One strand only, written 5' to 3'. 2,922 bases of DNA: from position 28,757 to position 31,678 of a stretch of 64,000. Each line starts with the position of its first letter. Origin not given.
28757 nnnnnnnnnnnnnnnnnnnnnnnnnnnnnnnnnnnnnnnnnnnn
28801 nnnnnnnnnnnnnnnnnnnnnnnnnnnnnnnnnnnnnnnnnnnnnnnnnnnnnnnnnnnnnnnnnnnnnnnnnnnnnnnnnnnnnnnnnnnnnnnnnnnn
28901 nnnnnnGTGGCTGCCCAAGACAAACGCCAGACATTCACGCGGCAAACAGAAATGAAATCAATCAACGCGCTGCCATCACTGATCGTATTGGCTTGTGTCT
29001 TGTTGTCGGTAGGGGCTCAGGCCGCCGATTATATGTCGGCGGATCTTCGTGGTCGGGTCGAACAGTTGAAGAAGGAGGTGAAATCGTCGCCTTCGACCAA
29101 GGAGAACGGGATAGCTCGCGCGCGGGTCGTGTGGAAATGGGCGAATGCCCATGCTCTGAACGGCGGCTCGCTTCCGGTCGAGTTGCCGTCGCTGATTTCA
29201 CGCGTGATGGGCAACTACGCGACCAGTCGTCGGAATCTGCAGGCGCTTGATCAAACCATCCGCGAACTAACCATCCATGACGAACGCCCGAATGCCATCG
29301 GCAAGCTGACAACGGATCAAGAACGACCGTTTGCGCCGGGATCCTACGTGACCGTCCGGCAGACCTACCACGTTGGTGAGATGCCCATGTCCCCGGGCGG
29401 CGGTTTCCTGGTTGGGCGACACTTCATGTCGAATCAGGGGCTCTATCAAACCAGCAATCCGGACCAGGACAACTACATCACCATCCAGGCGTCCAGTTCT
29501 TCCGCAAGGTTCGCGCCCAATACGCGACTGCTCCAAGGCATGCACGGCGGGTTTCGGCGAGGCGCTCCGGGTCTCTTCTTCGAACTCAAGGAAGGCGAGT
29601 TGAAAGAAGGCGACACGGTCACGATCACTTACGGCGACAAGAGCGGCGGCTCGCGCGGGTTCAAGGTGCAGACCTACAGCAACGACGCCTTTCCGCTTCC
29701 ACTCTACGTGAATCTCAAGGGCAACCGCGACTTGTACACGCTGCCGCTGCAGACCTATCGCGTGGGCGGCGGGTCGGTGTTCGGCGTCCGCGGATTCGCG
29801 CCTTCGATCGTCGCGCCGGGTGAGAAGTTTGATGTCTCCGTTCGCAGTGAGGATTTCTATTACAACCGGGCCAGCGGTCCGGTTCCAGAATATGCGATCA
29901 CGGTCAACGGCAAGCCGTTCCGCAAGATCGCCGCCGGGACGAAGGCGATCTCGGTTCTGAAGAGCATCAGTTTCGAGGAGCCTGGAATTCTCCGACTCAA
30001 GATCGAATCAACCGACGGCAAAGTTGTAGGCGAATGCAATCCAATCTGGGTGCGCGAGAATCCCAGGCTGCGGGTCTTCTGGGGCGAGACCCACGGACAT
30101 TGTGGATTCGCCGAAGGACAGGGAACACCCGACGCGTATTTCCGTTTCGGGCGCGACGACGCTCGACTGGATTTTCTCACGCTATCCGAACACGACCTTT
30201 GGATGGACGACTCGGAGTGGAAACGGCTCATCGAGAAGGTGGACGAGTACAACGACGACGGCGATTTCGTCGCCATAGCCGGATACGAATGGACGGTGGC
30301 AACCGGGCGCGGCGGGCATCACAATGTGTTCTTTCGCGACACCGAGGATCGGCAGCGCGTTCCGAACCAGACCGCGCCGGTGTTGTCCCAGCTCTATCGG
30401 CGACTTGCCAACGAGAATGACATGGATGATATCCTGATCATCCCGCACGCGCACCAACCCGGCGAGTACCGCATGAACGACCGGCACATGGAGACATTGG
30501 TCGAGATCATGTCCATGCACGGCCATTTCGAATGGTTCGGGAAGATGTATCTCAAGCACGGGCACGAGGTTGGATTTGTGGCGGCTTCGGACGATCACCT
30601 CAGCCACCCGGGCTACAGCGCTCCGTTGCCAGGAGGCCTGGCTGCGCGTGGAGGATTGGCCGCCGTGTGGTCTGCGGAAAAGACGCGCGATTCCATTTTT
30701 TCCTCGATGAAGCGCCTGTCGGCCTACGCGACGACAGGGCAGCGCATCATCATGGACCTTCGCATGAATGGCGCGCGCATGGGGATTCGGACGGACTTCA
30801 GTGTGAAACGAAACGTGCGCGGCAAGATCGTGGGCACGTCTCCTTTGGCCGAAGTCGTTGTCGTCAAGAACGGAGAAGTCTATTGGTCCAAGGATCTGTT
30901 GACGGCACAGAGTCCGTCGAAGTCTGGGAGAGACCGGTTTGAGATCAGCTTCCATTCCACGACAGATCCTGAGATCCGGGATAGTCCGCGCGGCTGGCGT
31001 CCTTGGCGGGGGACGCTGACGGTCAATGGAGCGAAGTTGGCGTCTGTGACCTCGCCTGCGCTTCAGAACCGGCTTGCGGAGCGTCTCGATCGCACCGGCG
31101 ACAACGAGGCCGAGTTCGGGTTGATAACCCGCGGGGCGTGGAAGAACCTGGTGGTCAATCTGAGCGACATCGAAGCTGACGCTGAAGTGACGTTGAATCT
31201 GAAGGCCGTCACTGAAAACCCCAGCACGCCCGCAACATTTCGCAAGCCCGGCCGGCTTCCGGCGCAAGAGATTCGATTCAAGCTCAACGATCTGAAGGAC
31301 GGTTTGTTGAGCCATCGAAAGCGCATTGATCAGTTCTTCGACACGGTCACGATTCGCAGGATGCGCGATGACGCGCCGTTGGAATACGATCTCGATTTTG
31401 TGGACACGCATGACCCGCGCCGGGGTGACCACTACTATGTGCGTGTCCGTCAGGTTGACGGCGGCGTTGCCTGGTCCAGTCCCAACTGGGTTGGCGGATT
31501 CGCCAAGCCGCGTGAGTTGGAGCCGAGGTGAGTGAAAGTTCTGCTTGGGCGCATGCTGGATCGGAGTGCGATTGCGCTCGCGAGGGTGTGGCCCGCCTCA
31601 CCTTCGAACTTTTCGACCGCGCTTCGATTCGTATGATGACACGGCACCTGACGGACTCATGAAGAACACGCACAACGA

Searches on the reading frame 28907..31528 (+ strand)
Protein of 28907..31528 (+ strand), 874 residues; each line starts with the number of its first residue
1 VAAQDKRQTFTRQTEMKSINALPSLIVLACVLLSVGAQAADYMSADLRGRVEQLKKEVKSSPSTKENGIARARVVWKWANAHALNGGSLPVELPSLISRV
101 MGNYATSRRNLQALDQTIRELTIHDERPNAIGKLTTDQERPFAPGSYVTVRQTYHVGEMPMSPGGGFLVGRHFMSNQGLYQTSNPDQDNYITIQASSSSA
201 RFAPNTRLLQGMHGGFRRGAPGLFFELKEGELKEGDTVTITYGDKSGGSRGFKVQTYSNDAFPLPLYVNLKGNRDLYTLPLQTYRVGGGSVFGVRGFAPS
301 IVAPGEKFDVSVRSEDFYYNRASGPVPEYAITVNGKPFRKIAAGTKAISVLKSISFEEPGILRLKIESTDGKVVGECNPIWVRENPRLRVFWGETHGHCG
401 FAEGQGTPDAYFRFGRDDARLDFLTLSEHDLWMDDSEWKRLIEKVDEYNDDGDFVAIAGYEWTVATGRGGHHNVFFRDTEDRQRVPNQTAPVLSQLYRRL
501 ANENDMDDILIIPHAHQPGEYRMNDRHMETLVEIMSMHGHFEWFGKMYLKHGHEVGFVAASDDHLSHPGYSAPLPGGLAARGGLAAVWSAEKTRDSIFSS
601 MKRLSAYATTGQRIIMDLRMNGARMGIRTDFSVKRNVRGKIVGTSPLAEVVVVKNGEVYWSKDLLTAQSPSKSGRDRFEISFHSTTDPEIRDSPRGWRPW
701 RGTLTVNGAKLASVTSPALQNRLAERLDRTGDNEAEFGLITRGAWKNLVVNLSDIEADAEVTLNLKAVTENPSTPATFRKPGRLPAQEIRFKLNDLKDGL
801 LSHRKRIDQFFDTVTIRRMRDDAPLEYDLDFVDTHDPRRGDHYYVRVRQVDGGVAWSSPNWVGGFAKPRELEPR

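Call 27: search_protein_families(library=pfam, proteins=[window:28907-31528:+], max_evalue=0.001)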
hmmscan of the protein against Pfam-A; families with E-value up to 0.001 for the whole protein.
window:28907-31528:+ (874 aa): 1 family
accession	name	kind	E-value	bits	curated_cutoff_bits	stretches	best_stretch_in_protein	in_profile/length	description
PF12228.14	DUF3604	-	1.6e-20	73.6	20.4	2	433-515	132-221/591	Protein of unknown function (DUF3604)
